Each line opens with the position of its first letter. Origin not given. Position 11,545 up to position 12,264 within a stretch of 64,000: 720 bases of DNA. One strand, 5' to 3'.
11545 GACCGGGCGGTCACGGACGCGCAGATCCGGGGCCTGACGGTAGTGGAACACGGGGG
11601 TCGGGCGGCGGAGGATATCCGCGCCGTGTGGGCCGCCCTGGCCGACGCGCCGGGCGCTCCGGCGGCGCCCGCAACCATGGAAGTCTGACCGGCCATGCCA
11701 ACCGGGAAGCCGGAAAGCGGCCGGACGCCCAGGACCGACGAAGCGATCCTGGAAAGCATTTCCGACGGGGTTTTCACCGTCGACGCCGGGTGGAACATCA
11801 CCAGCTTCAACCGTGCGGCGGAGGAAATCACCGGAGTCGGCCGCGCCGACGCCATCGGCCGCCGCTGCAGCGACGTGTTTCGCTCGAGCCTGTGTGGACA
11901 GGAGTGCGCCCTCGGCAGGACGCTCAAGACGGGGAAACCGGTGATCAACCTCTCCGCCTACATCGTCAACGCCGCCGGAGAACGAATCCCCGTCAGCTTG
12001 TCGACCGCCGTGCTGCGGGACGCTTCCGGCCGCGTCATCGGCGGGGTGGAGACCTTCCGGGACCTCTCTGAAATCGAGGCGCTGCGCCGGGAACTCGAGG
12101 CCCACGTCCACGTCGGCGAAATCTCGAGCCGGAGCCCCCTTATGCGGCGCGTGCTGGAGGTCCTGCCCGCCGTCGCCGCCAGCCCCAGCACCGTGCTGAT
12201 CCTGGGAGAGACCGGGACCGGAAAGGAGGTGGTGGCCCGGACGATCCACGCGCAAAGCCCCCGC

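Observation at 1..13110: Two parallel sigma-54 modules built around NifX-like proteins, each ending in a PAS-Cys sigma-54 enhancer-binding protein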

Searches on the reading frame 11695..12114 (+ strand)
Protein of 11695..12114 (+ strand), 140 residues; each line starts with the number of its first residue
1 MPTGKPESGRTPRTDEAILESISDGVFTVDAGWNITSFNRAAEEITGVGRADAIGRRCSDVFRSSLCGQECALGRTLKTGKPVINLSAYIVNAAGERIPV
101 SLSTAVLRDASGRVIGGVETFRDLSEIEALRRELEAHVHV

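Call 25: find_homologous_proteins(query=window:11695-12114:+, max_evalue=0.00001)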
Query window:11695-12114:+ (140 aa): 730 proteins with E <= 0.00001 among 807 candidates; the best 120 are listed.
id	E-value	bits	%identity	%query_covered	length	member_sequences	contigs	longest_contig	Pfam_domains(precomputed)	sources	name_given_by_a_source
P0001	1.8e-54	201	74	92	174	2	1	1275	PF13426.14,PF13188.14,PF08448.17,PF00989.32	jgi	jgi:PAS domain S-box-containing protein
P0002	1.8e-53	198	74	89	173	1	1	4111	PF13426.14,PF13188.14,PF08448.17,PF00989.32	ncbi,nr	ncbi:MAG: hypothetical protein QG578_1564, partial [Thermodesulfobacteriota bacterium]|nr:hypothetic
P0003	3.6e-53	197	68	99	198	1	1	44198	PF13426.14,PF13188.14,PF08448.17,PF00989.32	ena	-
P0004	5.4e-53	196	71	93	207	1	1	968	PF13426.14,PF13188.14,PF00158.33,PF08448.17,PF00989.32,PF14532.13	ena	-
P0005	6.7e-53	196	72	92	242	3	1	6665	PF13426.14,PF13188.14,PF00158.33,PF08448.17,PF00989.32,PF14532.13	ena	-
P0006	1.1e-52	195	71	92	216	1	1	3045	PF13426.14,PF13188.14,PF00158.33,PF08448.17,PF00989.32,PF14532.13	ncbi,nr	ncbi:MAG TPA: Fis family transcriptional regulator, partial [Planctomycetes bacterium]|nr:Fis family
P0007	1.2e-52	195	71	92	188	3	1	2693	PF13426.14,PF13188.14,PF08448.17,PF00989.32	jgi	-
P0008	1.3e-52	195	74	89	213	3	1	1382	PF13426.14,PF13188.14,PF08448.17,PF00989.32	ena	-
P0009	1.6e-52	195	72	89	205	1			PF13426.14,PF13188.14,PF00158.33,PF08448.17,PF00989.32,PF14532.13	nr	nr:sigma 54-interacting transcriptional regulator [bacterium]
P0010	1.9e-52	195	73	89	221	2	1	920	PF13426.14,PF13188.14,PF00158.33,PF08448.17,PF00989.32,PF14532.13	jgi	-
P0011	2.3e-52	194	69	94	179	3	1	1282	PF13426.14,PF13188.14,PF08448.17,PF00989.32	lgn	-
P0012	2.9e-52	194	67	100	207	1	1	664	PF13426.14,PF13188.14,PF00158.33,PF08448.17,PF00989.32,PF14532.13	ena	-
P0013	5.0e-52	193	68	92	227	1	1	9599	PF13426.14,PF13188.14,PF00158.33,PF08448.17,PF00989.32,PF14532.13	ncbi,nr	ncbi:sigma 54-interacting transcriptional regulator [bacterium]|nr:sigma 54-interacting transcriptio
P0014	7.2e-52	193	71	90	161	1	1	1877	PF13426.14,PF13188.14,PF08448.17,PF00989.32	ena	-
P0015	1.0e-51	192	76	85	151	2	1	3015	PF13426.14,PF13188.14,PF08448.17,PF00989.32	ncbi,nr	ncbi:MAG: PAS domain S-box protein, partial [Candidatus Marinimicrobia bacterium]|nr:PAS domain S-bo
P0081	3.1e-45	171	62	86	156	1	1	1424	PF13426.14,PF13188.14,PF08448.17,PF00989.32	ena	-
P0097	2.3e-44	169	65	86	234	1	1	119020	PF13426.14,PF13188.14,PF00158.33,PF08448.17,PF00989.32,PF14532.13,PF13191.13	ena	-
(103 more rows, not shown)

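Call 29: find_related_loci(query=A1, collection=genome_contigs, flank=10000)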
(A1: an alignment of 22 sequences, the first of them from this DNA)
Query A1 (119 aa) in genome_contigs; peptide patterns used: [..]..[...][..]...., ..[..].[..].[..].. (x = any residue, [..] = any of these).
600 stretches matched a pattern (row limit reached: there are more); 584 encode a relative of the query (tblastn E <= 1e-3); the best 80 are kept; 80 distinct loci.
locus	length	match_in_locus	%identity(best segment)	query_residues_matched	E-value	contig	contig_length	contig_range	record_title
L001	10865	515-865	78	3-119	1e-57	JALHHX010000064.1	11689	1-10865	MAG: Lentisphaerae bacterium isolate 5-aug_S3_014 scaffold_1979, whole genome shotgun sequence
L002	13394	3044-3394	75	3-119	1e-56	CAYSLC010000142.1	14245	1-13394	MAG TPA_asm: uncultured Desulfobacteraceae bacterium isolate binchicken_co15_57 genome assembly, contig: NODE_2701_lengt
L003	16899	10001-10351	77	3-119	7e-57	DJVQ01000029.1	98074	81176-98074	MAG TPA_asm: Syntrophaceae bacterium UBA6252 UBA6252_contig_22297, whole genome shotgun sequence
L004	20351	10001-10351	78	3-119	8e-57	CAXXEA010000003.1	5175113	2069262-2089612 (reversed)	MAG: Desulfobacterales bacterium isolate 84c40b14-595f-4247-b5ef-7e7784979392 genome assembly, contig: contig_3, whole g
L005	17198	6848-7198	78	3-119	1e-56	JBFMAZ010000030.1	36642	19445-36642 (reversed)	MAG: Thermodesulfobacteriota bacterium isolate MAG151 MAG151_30, whole genome shotgun sequence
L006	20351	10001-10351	76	3-119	3e-56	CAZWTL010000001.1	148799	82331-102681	MAG TPA_asm: uncultured Syntrophaceae bacterium isolate SRP192927_co7_456 genome assembly, contig: NODE_91_length_148799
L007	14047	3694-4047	76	2-119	2e-56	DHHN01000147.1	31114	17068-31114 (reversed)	MAG TPA_asm: bacterium UBP1_UBA4771 isolate UBA4771 UBA4771_contig_5062, whole genome shotgun sequence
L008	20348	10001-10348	75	4-119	1e-55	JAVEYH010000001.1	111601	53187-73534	MAG: Kiritimatiellia bacterium isolate BF4_25 NODE_449_length_111601_cov_10.408023_Biofilm4, whole genome shotgun sequen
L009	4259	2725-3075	75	3-119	4e-56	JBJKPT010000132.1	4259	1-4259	MAG: Desulfobacterales bacterium isolate Bin_14 S1Ck127_277244_flag_1_multi_6.6849_len_4259, whole genome shotgun sequen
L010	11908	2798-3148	75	3-119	8e-56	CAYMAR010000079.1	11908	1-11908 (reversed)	MAG TPA_asm: uncultured Desulfobacteraceae bacterium isolate binchicken_co236_48 genome assembly, contig: NODE_1502_leng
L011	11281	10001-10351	76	3-119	4e-56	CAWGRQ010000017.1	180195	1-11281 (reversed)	MAG: Terriglobia bacterium isolate MFD05942.bin.2.344 genome assembly, contig: contig_19785, whole genome shotgun sequen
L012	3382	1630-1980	75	3-119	1e-55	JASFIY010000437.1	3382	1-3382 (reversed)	MAG: Desulfobacteraceae bacterium isolate D0608S20remetaG_Bin_300 D0608S20remetaG_FD_scaffold_16238_c1, whole genome sho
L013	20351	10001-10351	74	3-119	1e-55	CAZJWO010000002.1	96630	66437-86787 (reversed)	MAG TPA_asm: uncultured Fibrobacteraceae bacterium isolate binchicken_co43_63 genome assembly, contig: NODE_192_length_9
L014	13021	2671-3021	72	3-119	1e-55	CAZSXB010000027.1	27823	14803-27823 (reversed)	MAG TPA_asm: uncultured Thermotogaceae bacterium isolate SRP241326_co1_345 genome assembly, contig: NODE_2629_length_278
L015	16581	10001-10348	78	3-118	1e-55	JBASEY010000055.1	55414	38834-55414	MAG: bacterium isolate MFD13488_ilm_asm_bin9 k127_178587, whole genome shotgun sequence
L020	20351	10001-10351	74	3-119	8e-55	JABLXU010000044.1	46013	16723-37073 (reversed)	MAG: Candidatus Omnitrophota bacterium isolate Ch114 contig44, whole genome shotgun sequence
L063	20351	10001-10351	69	3-119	1e-51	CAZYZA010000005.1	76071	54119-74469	MAG TPA_asm: uncultured Desulfovibrionaceae bacterium isolate binchicken_co168_104 genome assembly, contig: NODE_484_len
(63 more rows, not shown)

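Call 34: search_protein_families(library=pfam, proteins=[L063:6511-8742:-, L063:9095-9736:+, L063:9896-11326:+, L063:11424-12218:-, L063:12233-13171:+, L063:13168-14007:+, L063:13964-14761:-, L063:15095-16273:+, L063:16058-17068:-, L063:5095-6240:-], max_evalue=0.00001)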
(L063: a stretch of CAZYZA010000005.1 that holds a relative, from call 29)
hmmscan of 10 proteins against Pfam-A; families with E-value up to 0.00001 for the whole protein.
L063:6511-8742:- (743 aa): 3 families
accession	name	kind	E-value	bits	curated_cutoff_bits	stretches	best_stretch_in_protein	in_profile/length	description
PF00916.26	Sulfate_transp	-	1.5e-18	67.2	23.2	1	24-403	8-377/380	Sulfate permease family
PF01740.26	STAS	-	9.7e-09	35.4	22.6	1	463-553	3-90/106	STAS domain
PF00027.35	cNMP_binding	-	1.4e-08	35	27.5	1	636-715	5-85/89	Cyclic nucleotide-binding domain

L063:9095-9736:+ (213 aa): 0 families

L063:9896-11326:+ (476 aa): 8 families
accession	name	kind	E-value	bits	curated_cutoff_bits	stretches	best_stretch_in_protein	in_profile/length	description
PF00158.32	Sigma54_activat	-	2e-68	229.7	20.2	1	164-329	2-167/168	Sigma-54 interaction domain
PF25601.1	AAA_lid_14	-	1.3e-26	92.7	27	1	335-407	1-73/87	AAA+ ATPase lid domain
PF14532.12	Sigma54_activ_2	-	1.6e-22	80.7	25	1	166-334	3-138/138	Sigma-54 interaction domain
PF08448.16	PAS_4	-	7.4e-13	49.1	23.1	1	39-147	1-108/110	PAS fold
PF13426.13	PAS_9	-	1.4e-11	45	27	1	43-146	1-103/103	PAS domain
PF00989.32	PAS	-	1.5e-11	44.7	22.6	1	36-141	4-110/113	PAS fold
PF02954.25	HTH_8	-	8.7e-11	41.8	22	1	427-464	5-42/42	Bacterial regulatory protein, Fis family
PF07728.20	AAA_5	-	3.4e-08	34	22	1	187-305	2-123/139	AAA domain (dynein-related subfamily)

L063:11424-12218:- (264 aa): 0 families

L063:12233-13171:+ (312 aa): 5 families
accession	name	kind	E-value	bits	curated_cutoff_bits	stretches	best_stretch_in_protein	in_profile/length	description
PF10609.15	ParA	-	8.5e-102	340.2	27.1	1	54-296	2-243/246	NUBPL iron-transfer P-loop NTPase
PF01656.29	CbiA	-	1.6e-14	54.4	25.4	1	58-274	1-121/125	CobQ/CobB/MinD/ParA nucleotide binding domain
PF13614.12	AAA_31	-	5.8e-11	43.1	27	1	57-96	3-42/177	AAA domain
PF09140.17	MipZ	-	2.8e-07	30.5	20.7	1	56-100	1-45/262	ATPase MipZ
PF00142.24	Fer4_NifH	-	8.7e-06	25.8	25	0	59-111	3-56/271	4Fe-4S iron sulfur cluster binding proteins, NifH/frxC family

L063:13168-14007:+ (279 aa): 2 families
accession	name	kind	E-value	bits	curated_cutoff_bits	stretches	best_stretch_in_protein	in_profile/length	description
PF00753.33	Lactamase_B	-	7.8e-15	55.8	22.7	1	24-169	7-132/196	Metallo-beta-lactamase superfamily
PF12706.13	Lactamase_B_2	-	1.5e-06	28.4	27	1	33-94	1-67/200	Beta-lactamase superfamily domain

L063:13964-14761:- (265 aa): 0 families

L063:15095-16273:+ (392 aa): 0 families

L063:16058-17068:- (336 aa): 1 family
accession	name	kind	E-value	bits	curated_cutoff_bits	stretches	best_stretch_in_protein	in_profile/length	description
PF00669.25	Flagellin_N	-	3.4e-06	27.6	26.6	1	108-204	38-136/139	Bacterial flagellin N-terminal helical region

L063:5095-6240:- (381 aa): 0 families

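Call 57: find_encoding_contigs(protein=P0097, flank=8000, max_places=2)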
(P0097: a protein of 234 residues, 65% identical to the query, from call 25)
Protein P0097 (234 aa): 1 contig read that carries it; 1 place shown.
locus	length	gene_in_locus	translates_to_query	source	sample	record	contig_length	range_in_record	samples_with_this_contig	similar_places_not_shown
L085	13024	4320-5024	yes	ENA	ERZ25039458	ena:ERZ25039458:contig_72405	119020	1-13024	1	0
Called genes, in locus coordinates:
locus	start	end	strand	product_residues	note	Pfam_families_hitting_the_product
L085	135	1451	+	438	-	PF00675:Peptidase_M16, PF05193:Peptidase_M16_C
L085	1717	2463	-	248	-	-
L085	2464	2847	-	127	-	PF07884:VKOR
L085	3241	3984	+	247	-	-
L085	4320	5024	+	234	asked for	PF00989:PAS, PF08448:PAS_4, PF13188:PAS_8 (weak), PF13426:PAS_9, PF00158:Sigma54_activat, PF13191:AAA_16 (faint), PF14532:Sigma54_activ_2 (weak)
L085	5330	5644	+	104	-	PF25601:AAA_lid_14, PF02954:HTH_8, PF18024:HTH_50 (faint)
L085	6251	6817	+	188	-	PF19620:DUF6125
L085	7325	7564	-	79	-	-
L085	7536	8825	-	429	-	PF02321:OEP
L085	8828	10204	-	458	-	PF00873:ACR_tran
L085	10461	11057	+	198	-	-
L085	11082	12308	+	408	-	PF00144:Beta-lactamase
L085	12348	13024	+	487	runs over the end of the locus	PF22244:GCE_fung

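Call 58: find_encoding_contigs(protein=P0081, flank=8000, max_places=2)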
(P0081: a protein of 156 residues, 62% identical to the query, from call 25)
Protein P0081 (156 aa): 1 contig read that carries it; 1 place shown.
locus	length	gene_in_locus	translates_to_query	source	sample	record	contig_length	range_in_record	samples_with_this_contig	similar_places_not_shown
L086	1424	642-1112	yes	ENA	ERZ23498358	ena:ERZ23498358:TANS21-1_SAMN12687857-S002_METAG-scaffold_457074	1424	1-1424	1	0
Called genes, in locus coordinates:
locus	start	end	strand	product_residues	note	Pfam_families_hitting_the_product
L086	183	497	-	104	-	-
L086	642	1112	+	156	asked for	PF00989:PAS, PF13188:PAS_8 (weak), PF08448:PAS_4, PF13426:PAS_9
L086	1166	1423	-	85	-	?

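Call 97: search_protein_families(library=pfam, proteins=[L020:11505-12176:+, L020:12207-12596:+], max_evalue=0.001)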
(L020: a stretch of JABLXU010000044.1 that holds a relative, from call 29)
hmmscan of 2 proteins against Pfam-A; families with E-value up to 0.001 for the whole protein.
L020:11505-12176:+ (223 aa): 1 family
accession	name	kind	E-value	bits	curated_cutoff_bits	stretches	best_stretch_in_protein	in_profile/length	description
PF02579.22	Nitro_FeMo-Co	-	2.3e-08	34.7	26.3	1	17-106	2-93/94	Dinitrogenase iron-molybdenum cofactor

L020:12207-12596:+ (129 aa): 1 family
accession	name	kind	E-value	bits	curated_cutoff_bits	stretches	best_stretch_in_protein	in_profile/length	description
PF17253.7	DUF5320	-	1.8e-28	100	27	1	1-118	1-99/99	Family of unknown function (DUF5320)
